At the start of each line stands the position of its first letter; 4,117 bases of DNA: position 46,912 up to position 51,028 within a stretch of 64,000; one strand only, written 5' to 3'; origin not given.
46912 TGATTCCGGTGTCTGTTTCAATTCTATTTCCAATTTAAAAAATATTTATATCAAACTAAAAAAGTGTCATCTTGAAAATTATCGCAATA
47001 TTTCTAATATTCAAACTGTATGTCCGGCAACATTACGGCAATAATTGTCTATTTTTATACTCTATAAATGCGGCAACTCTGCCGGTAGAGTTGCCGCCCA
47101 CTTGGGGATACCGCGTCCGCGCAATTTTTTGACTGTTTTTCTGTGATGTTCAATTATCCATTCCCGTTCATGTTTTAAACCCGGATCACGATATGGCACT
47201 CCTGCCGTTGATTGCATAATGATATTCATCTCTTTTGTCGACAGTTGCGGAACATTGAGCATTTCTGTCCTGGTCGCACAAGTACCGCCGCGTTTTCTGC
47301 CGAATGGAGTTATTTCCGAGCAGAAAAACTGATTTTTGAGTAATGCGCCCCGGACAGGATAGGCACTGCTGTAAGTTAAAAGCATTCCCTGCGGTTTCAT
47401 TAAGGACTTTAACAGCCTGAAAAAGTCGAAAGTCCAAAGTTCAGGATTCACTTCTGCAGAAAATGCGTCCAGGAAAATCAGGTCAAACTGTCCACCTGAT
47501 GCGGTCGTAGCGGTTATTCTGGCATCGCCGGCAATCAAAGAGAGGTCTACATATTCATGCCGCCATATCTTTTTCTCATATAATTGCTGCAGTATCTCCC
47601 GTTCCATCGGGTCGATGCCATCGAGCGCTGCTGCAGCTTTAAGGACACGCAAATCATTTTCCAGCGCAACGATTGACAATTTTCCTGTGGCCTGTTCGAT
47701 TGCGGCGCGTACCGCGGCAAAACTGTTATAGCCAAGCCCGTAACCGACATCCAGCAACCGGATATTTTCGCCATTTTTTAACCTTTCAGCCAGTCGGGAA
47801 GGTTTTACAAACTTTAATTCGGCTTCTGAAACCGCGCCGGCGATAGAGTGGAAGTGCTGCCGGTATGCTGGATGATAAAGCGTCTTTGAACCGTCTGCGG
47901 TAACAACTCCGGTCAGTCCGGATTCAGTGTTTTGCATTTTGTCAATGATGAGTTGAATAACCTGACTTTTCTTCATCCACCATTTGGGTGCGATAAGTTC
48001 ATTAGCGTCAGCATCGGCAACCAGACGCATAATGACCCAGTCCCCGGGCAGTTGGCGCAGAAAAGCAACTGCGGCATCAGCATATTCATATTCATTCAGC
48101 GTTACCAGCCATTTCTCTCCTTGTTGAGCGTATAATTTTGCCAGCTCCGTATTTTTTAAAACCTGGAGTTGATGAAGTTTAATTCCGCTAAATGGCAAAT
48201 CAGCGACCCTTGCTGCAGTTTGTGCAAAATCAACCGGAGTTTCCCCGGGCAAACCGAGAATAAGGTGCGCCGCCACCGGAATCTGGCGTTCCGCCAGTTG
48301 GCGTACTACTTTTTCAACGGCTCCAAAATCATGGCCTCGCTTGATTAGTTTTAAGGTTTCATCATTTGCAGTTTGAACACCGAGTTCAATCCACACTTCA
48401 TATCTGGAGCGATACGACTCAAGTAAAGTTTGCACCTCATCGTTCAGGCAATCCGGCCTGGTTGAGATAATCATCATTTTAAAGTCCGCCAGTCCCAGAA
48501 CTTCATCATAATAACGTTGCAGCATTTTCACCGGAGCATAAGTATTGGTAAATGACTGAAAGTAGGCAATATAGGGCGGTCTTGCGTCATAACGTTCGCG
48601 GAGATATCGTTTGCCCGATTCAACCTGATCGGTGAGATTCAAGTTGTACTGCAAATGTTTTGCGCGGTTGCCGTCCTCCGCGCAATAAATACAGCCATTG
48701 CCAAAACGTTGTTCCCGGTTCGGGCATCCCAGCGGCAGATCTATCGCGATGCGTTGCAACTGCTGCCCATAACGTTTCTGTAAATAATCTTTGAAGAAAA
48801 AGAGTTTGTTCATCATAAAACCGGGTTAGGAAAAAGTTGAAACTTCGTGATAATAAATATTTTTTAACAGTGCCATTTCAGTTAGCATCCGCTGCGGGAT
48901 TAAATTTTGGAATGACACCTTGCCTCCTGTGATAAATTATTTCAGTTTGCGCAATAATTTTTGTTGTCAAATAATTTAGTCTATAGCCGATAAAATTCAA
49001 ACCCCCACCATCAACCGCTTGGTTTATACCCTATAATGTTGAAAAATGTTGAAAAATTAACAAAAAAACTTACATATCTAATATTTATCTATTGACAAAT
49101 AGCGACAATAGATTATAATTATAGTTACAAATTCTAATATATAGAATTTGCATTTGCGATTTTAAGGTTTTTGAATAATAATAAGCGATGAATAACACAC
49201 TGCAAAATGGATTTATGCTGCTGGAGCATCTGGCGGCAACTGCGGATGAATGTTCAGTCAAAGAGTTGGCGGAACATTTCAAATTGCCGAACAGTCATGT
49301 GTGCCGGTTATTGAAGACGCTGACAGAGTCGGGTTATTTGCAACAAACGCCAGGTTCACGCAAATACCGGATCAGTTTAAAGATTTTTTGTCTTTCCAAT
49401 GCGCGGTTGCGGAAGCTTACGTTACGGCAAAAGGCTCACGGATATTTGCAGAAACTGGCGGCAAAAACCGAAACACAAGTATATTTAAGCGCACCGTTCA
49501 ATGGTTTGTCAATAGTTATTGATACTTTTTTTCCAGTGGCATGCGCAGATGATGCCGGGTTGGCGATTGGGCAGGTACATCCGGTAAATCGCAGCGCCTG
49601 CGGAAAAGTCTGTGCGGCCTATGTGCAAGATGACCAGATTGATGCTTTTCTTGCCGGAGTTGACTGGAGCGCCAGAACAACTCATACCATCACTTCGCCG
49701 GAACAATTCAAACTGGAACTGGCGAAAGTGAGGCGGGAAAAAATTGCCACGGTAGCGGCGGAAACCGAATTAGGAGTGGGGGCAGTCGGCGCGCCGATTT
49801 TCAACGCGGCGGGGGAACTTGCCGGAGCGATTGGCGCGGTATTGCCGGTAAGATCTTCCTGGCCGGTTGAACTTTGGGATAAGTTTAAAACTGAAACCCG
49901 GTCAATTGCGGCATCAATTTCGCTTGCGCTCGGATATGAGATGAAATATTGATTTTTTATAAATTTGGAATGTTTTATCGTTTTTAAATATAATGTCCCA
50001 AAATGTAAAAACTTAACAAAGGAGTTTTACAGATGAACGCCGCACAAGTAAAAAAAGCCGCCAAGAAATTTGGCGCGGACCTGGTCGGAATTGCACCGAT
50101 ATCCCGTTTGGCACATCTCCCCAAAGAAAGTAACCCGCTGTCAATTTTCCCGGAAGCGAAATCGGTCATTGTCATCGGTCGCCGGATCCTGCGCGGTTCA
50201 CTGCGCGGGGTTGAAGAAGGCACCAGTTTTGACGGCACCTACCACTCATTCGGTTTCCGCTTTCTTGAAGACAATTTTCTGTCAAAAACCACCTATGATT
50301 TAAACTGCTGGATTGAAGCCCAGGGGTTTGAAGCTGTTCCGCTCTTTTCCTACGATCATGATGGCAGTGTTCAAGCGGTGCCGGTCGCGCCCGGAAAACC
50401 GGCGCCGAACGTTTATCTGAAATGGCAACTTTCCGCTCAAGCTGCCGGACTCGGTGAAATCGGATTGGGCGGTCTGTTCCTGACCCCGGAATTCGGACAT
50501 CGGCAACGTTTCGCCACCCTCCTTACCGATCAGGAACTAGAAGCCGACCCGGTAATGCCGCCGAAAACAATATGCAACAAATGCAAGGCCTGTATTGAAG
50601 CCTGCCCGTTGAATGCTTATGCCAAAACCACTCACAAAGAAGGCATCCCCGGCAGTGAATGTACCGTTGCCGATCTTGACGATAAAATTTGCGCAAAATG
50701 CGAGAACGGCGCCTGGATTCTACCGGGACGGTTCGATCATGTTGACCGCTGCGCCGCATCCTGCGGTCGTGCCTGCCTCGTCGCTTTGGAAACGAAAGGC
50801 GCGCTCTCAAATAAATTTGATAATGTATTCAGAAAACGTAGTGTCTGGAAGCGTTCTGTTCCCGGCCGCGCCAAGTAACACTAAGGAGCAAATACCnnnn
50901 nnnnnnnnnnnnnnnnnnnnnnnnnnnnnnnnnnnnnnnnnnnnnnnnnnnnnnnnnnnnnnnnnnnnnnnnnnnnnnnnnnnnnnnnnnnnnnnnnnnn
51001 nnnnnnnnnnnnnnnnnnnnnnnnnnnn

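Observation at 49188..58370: Catabolic-looking locus built around five QueG/reductive-dehalogenase-like Fe-S modules, flanked by two IclR genes with an AraC gene inside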

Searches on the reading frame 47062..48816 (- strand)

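Call 43: search_protein_families(library=pfam, proteins=[window:47062-48816:-], max_evalue=0.0001)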
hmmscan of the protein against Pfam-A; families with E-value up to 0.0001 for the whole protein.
window:47062-48816:- (584 aa): 3 families
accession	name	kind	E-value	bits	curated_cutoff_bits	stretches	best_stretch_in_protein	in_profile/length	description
PF05430.17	Methyltransf_30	-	7.4e-24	84.5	22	1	419-516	26-123/124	S-adenosyl-L-methionine-dependent methyltransferase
PF16199.10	Radical_SAM_C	-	1.2e-18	67.4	31.9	1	210-295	2-84/85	Radical_SAM C-terminal domain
PF04055.27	Radical_SAM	-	1.2e-13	52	29.5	1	40-202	9-164/166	Radical SAM superfamily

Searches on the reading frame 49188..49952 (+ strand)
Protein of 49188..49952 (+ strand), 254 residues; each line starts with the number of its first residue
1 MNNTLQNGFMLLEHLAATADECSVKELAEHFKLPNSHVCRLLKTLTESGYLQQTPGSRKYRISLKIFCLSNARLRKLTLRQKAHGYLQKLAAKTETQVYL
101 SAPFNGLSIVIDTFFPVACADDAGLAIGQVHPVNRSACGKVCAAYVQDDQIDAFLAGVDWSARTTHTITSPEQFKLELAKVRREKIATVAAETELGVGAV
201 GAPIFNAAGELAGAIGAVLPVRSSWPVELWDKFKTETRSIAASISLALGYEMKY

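Call 3: search_protein_families(library=pfam, proteins=[window:49188-49952:+], max_evalue=0.01)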
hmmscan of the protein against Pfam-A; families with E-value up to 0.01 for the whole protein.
window:49188-49952:+ (254 aa): 9 families
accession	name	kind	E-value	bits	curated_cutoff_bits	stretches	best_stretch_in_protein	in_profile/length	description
PF01614.24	IclR_C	-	1.1e-28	100.4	24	1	74-245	4-173/174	Bacterial transcriptional regulator IclR C-terminal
PF09339.16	HTH_IclR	-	6.1e-14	52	22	1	4-55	1-52/52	IclR helix-turn-helix domain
PF12802.13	MarR_2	-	1.4e-06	28.8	27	1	9-55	8-54/61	MarR family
PF02082.26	Rrf2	-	0.00013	22.6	30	1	5-57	5-59/132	Iron-dependent Transcriptional regulator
PF13463.12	HTH_27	-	0.00035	21.2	22.2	1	10-62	7-62/68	Winged helix DNA-binding domain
PF01047.28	MarR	-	0.00072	19.8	24.6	1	18-54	14-50/59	MarR family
PF13412.12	HTH_24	-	0.0027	17.7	21.9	1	9-51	6-47/48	Winged helix-turn-helix DNA-binding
PF01022.26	HTH_5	-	0.0035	17.6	22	1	20-51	14-45/47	Bacterial regulatory protein, arsR family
PF13545.12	HTH_Crp_2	-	0.0091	16.4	27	0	22-62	23-61/70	Crp-like helix-turn-helix domain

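Call 4: search_protein_families(library=ncbifam, proteins=[window:49188-49952:+], max_evalue=0.01)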
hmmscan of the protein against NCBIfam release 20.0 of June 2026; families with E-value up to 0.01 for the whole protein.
window:49188-49952:+ (254 aa): 11 families
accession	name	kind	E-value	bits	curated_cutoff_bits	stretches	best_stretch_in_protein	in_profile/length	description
TIGR02431.1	pcaR_pcaU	subfamily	2.7e-31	108.8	284.75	1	4-244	7-244/248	beta-ketoadipate pathway transcriptional regulators, PcaR/PcaU/PobR family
NF045644.1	TransRegBhcR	equivalog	1.1e-24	87.2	350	1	4-249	24-266/267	HTH-type transcriptional regulator BhcR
NF011671.1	PRK15090.1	equivalog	3.3e-24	85.5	275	1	7-250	15-255/256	DNA-binding transcriptional regulator KdgR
NF008601.2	PRK11569.1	equivalog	6.5e-18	64.9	380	1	4-217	28-242/276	glyoxylate bypass operon transcriptional repressor IclR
NF007339.0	PRK09834.1-1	equivalog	6.8e-08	32.1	299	1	5-155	23-172/271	DNA-binding transcriptional regulator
NF007341.0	PRK09834.1-3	equivalog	1.5e-06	27.5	269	1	5-156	10-162/274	DNA-binding transcriptional regulator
NF007548.0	PRK10163.1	equivalog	2.8e-06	26.6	406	1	4-250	23-267/271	HTH-type transcriptional repressor AllR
NF007342.0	PRK09834.1-4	equivalog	1.1e-05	24.6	251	1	7-95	16-103/263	DNA-binding transcriptional regulator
NF033788.1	HTH_metalloreg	subfamily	3.5e-05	23.5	55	1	10-59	15-63/77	metalloregulator ArsR/SmtB family transcription factor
NF045593.1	bilirub_TF_BilQ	equivalog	0.00018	21.2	125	1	18-61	41-84/135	bilirubin utilization transcriptional regulator BilQ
TIGR00738.1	rrf2_super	superfamily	0.00039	20.3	73.3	1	4-57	6-61/132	Rrf2 family transcriptional regulator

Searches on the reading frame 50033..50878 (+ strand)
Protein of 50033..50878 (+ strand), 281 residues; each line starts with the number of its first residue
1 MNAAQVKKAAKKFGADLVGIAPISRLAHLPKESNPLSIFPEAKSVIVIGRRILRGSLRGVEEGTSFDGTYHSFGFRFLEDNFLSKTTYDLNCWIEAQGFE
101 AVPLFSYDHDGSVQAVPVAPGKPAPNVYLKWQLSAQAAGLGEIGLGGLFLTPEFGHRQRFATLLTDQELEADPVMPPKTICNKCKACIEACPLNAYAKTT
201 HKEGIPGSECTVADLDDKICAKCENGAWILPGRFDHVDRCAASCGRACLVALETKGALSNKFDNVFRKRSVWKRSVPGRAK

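Call 3: search_protein_families(library=pfam, proteins=[window:50033-50878:+], max_evalue=0.01)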
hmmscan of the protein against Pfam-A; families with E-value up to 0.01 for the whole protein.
window:50033-50878:+ (281 aa): 1 family
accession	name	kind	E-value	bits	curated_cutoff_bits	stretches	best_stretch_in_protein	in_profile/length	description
PF00037.32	Fer4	-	0.004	17.3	21.1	1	180-195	7-22/24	4Fe-4S binding domain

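Call 4: search_protein_families(library=ncbifam, proteins=[window:50033-50878:+], max_evalue=0.01)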
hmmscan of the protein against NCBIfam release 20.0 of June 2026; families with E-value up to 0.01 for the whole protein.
window:50033-50878:+ (281 aa): 2 families
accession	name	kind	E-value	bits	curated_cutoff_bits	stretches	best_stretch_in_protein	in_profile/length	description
TIGR02486.1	RDH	subfamily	1.7e-09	38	160.35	1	135-202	157-228/314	reductive dehalogenase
TIGR00276.1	TIGR00276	equivalog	5.4e-09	35.5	200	1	135-198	137-198/337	tRNA epoxyqueuosine(34) reductase QueG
